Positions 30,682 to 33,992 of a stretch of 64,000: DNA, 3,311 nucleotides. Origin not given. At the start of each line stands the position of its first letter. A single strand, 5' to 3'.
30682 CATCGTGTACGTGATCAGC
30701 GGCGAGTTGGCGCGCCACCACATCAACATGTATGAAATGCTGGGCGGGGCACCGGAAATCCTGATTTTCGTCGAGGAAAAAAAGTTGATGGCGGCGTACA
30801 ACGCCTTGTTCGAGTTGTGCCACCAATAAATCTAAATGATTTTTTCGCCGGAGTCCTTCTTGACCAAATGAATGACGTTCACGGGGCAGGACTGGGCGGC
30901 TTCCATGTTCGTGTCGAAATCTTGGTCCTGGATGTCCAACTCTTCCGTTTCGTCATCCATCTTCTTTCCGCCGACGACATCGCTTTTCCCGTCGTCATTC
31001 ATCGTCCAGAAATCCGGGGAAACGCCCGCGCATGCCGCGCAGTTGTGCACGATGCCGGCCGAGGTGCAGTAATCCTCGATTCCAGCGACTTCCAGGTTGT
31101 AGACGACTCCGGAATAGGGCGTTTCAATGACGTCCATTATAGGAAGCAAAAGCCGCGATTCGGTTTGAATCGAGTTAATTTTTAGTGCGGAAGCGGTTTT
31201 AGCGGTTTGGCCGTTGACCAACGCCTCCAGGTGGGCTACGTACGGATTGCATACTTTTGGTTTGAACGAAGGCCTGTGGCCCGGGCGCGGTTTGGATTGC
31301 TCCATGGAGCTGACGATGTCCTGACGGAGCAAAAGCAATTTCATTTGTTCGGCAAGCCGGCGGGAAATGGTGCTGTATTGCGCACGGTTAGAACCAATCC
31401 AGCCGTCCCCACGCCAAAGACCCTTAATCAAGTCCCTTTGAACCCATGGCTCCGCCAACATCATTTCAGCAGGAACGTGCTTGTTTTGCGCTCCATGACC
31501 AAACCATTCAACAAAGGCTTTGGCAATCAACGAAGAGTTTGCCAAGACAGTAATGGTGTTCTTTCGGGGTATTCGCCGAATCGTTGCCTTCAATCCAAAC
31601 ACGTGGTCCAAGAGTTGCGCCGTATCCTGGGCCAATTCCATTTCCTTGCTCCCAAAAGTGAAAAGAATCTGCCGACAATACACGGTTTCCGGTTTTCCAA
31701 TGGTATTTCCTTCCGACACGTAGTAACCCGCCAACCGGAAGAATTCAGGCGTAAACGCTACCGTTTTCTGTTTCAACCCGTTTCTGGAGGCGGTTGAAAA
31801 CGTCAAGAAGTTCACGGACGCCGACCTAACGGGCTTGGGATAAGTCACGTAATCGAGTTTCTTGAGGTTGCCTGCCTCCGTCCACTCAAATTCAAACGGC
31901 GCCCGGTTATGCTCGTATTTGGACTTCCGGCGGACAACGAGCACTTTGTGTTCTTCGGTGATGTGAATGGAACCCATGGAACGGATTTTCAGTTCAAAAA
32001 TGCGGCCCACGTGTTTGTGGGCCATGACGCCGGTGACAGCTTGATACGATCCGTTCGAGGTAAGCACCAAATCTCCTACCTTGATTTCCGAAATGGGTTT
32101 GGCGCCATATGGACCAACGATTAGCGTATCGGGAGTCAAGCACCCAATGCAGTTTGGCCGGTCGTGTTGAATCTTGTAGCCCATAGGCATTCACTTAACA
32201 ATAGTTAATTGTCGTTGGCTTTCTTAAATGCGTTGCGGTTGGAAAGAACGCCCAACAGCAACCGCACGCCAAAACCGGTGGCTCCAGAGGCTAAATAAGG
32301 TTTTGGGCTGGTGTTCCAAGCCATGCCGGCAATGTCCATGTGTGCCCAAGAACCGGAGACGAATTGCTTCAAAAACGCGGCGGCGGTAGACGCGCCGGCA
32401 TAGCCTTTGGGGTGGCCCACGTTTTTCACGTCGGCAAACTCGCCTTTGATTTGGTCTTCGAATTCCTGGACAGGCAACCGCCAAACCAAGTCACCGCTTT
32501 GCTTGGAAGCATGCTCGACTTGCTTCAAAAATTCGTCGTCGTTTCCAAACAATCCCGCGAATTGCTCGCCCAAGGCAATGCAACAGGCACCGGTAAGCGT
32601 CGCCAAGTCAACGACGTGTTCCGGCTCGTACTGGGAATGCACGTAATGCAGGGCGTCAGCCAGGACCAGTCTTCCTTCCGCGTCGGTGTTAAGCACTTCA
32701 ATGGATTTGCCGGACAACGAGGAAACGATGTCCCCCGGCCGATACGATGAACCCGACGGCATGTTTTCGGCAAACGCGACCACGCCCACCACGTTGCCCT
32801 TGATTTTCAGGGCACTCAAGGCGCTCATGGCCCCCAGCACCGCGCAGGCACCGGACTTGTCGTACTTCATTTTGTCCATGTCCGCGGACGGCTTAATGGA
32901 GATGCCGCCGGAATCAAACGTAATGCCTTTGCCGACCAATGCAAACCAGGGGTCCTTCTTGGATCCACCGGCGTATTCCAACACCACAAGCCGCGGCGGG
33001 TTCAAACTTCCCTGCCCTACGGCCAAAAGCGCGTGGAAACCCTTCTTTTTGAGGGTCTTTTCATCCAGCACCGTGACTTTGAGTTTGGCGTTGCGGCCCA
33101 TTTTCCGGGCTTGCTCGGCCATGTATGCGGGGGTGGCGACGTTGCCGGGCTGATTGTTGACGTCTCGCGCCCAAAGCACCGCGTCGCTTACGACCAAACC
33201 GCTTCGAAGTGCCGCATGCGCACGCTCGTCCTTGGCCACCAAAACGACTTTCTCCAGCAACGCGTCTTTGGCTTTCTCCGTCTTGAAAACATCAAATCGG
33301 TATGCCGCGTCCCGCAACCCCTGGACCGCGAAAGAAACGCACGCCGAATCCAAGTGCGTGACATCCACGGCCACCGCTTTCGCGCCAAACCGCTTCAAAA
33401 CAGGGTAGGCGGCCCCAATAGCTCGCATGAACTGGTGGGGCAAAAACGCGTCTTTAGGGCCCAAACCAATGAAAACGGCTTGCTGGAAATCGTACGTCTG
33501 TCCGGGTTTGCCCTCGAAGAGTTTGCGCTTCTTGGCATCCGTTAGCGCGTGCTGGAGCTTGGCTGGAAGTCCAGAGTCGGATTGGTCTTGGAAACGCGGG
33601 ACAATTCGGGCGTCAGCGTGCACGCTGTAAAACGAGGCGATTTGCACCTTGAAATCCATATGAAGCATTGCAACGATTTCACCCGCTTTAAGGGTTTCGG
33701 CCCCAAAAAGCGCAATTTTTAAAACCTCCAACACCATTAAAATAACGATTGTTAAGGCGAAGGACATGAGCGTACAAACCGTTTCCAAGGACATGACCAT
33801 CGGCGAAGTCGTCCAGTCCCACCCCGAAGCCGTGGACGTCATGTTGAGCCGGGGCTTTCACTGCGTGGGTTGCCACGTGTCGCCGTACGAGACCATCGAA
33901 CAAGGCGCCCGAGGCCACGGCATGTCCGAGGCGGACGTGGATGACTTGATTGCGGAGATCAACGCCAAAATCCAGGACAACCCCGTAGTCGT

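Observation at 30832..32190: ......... intein inserted inside the CxxCxxC cluster-binding motif of a small ferredoxin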

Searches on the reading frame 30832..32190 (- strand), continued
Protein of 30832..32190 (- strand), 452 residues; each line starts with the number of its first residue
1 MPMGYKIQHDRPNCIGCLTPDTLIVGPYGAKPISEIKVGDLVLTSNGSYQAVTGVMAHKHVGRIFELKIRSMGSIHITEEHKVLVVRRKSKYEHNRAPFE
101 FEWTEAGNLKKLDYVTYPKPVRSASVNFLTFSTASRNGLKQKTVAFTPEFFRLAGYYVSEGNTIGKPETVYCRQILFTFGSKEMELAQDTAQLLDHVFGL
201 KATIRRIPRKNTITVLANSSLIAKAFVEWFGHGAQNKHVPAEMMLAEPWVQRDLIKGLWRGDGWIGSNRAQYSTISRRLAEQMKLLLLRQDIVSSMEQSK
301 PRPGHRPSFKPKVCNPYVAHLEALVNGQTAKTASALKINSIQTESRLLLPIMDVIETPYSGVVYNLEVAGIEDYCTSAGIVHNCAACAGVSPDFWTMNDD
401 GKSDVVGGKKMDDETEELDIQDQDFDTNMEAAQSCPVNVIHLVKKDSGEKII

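Call 73: find_encoding_contigs(protein=P0009, flank=3000, max_places=1)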
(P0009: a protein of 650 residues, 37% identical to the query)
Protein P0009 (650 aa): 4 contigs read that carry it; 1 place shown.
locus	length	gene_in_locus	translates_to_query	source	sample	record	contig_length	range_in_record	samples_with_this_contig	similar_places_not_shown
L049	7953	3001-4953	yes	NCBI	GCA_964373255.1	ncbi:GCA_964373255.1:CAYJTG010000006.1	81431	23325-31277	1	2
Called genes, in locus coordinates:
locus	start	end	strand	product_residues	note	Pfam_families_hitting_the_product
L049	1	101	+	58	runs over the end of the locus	-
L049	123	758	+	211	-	PF00535:Glycos_transf_2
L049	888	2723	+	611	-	PF01558:POR, PF01855:POR_N, PF17147:PFOR_II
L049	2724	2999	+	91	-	-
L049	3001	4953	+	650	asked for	PF14890:Intein_splicing (weak), PF14528:LAGLIDADG_3, PF02775:TPP_enzyme_C, PF12367:PFO_beta_C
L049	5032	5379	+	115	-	PF03091:CutA1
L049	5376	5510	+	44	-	PF11295:DUF3096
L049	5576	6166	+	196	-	PF01712:dNK (weak), PF02223:Thymidylate_kin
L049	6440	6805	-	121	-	PF01641:SelR, PF24046:At4g08330 (faint)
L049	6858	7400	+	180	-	-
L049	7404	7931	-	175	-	PF04079:SMC_ScpB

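Call 74: find_encoding_contigs(protein=P0006, flank=3000, max_places=1)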
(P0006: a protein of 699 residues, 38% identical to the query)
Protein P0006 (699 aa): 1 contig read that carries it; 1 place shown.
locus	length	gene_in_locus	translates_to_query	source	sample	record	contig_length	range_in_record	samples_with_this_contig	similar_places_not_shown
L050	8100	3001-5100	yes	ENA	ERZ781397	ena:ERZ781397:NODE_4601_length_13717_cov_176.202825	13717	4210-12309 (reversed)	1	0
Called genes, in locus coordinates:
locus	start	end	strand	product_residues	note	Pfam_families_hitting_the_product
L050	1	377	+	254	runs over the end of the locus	PF00528:BPD_transp_1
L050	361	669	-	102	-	-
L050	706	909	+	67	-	-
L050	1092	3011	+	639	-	PF01558:POR, PF01855:POR_N, PF02780:Transketolase_C (weak), PF17147:PFOR_II (weak)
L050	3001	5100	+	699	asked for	PF14890:Intein_splicing, PF14528:LAGLIDADG_3, PF02775:TPP_enzyme_C, PF12367:PFO_beta_C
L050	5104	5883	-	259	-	-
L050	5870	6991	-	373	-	-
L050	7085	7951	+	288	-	-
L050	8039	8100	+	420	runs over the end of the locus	-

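Call 98: find_related_loci(query=window:30832-32190:-, collection=viral_contigs, flank=3000)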
Query window:30832-32190:- (452 aa) in viral_contigs; peptide patterns used: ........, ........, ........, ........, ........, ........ (x = any residue, [..] = any of these).
3 stretches matched a pattern, but none encodes a relative of the query by tblastn (E <= 1e-3).

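Call 100: find_related_loci(query=A4, collection=genome_contigs, flank=5000)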
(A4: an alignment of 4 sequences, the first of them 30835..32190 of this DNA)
Query A4 (452 aa) in genome_contigs; peptide patterns used: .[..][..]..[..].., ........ (x = any residue, [..] = any of these).
98 stretches matched a pattern; 4 encode a relative of the query (tblastn E <= 1e-3); 4 distinct loci.
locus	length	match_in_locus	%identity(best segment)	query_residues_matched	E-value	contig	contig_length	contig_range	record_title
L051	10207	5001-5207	75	384-452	2e-29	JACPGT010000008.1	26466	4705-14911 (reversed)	MAG: Candidatus Micrarchaeota archaeon isolate NC_groundwater_395_Ag_B-0.1um_58_13 GD18-4_B1_scaffold_368918, whole geno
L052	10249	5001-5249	65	3-452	8e-26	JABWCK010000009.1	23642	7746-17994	MAG: Candidatus Micrarchaeota archaeon isolate MAG_54 scaffold_2097, whole genome shotgun sequence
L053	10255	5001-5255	53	3-452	1e-17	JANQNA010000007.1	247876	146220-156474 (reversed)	MAG: archaeon isolate PL23a_bin.127 k99_6764340, whole genome shotgun sequence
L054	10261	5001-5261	50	3-452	3e-14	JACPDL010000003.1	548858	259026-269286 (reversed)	MAG: Candidatus Aenigmatarchaeota archaeon isolate NC_groundwater_308_Ag_B-0.1um_45_55 GD18-4_B1_scaffold_822101, whole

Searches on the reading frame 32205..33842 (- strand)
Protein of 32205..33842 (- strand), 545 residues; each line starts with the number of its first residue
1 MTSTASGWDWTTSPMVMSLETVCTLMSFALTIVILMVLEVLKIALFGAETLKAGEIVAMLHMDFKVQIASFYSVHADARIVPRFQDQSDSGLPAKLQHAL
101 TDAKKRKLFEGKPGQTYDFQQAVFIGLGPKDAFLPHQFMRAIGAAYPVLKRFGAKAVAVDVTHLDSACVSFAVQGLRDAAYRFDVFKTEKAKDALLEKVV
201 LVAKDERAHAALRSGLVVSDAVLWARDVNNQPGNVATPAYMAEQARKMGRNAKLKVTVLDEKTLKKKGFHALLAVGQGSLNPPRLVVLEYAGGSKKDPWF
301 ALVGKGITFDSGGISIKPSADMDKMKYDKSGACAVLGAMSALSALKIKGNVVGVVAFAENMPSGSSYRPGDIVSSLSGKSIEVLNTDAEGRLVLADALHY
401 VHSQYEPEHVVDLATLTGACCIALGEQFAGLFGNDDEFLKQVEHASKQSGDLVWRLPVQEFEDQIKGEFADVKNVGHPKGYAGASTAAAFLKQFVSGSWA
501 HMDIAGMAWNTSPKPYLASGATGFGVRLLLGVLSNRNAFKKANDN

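Call 40: find_related_loci(query=window:32205-33842:-, collection=genome_contigs, flank=4000)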
Query window:32205-33842:- (545 aa) in genome_contigs; peptide patterns used: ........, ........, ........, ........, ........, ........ (x = any residue, [..] = any of these).
80 stretches matched a pattern; 39 encode a relative of the query (tblastn E <= 1e-3); 39 distinct loci.
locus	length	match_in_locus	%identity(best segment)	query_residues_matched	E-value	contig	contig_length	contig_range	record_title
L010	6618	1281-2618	44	109-536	2e-112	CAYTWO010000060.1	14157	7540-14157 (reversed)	MAG TPA_asm: uncultured Gemmatimonadota bacterium isolate binchicken_co275_495 genome assembly, contig: NODE_6188_length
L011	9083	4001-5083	52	181-541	2e-108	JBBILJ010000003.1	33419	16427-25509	MAG: Candidatus Micrarchaeota archaeon isolate AR170220_bin_206 NODE_1409_length_33419_cov_4.943352, whole genome shotgu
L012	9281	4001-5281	44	120-539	4e-106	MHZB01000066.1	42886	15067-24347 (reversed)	MAG: Planctomycetes bacterium RIFCSPLOWO2_12_FULL_50_35 rifcsplowo2_12_scaffold_3629, whole genome shotgun sequence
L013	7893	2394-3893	38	61-538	6e-106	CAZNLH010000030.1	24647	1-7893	MAG TPA_asm: uncultured Gemmatimonadota bacterium isolate binchicken_co172_241 genome assembly, contig: NODE_1467_length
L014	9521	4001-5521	40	55-538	3e-104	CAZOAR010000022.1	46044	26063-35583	MAG TPA_asm: uncultured Gemmatimonadota bacterium isolate binchicken_co275_497 genome assembly, contig: NODE_722_length_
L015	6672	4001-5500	39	60-535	5e-103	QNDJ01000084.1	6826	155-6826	MAG: candidate division KSB1 bacterium isolate B21_G16 B21_Guay16_scaffold_10731, whole genome shotgun sequence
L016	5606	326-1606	45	120-539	6e-102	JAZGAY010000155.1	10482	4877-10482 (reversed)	MAG: Candidatus Brocadiales bacterium isolate SCS1bin.38 SCS1bin.38_155, whole genome shotgun sequence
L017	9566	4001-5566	38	32-535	1e-101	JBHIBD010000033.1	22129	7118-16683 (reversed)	MAG: Candidatus Brocadiales bacterium isolate K_2_bin.28 NODE_976_length_22129_cov_12.191809, whole genome shotgun seque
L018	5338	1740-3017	44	120-535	3e-100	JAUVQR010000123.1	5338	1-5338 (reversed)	MAG: Planctomycetota bacterium isolate CSMAG_693 CSMAG_693_k127_19031001_length_5338_cov_77.5258, whole genome shotgun s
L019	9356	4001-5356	45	95-529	4e-100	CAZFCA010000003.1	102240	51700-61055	MAG TPA_asm: uncultured Rhodospirillaceae bacterium isolate SRP192927_co4_464 genome assembly, contig: NODE_163_length_1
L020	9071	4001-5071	48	177-529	2e-96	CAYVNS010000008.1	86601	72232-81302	MAG TPA_asm: uncultured Rhodospirillaceae bacterium isolate SRP192927_co3_77 genome assembly, contig: NODE_384_length_86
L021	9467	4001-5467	41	62-529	2e-95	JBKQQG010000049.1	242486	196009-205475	MAG: Bryobacteraceae bacterium isolate MGr1A1B1C__bin_88 MGr1A1B1C_000000127037, whole genome shotgun sequence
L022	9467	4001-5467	41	62-529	2e-95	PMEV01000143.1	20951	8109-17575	MAG: Bryobacterales bacterium isolate fen_330 73.20120700_E1D.21_contig_1209, whole genome shotgun sequence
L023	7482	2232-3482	41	120-529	2e-95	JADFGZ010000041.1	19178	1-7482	MAG: Acidobacteria bacterium isolate B32T1B5 B32T1B5_NODE2551, whole genome shotgun sequence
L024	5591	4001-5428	41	83-535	4e-95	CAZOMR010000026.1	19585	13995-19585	MAG TPA_asm: uncultured bacterium isolate binchicken_co19_524 genome assembly, contig: NODE_4361_length_19585_cov_7.4250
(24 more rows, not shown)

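Call 65: search_protein_families(library=pfam, proteins=[window:32205-33842:-], max_evalue=0.001)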
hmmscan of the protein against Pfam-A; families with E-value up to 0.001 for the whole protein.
window:32205-33842:- (545 aa): 2 families
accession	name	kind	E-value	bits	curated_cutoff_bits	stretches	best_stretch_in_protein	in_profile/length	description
PF00883.26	Peptidase_M17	-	2.1e-124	415.3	25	1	224-529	2-309/310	Cytosol aminopeptidase family, catalytic domain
PF02789.23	Peptidase_M17_N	-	2.8e-12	47.1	23.4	1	90-190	15-129/129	Cytosol aminopeptidase family, N-terminal domain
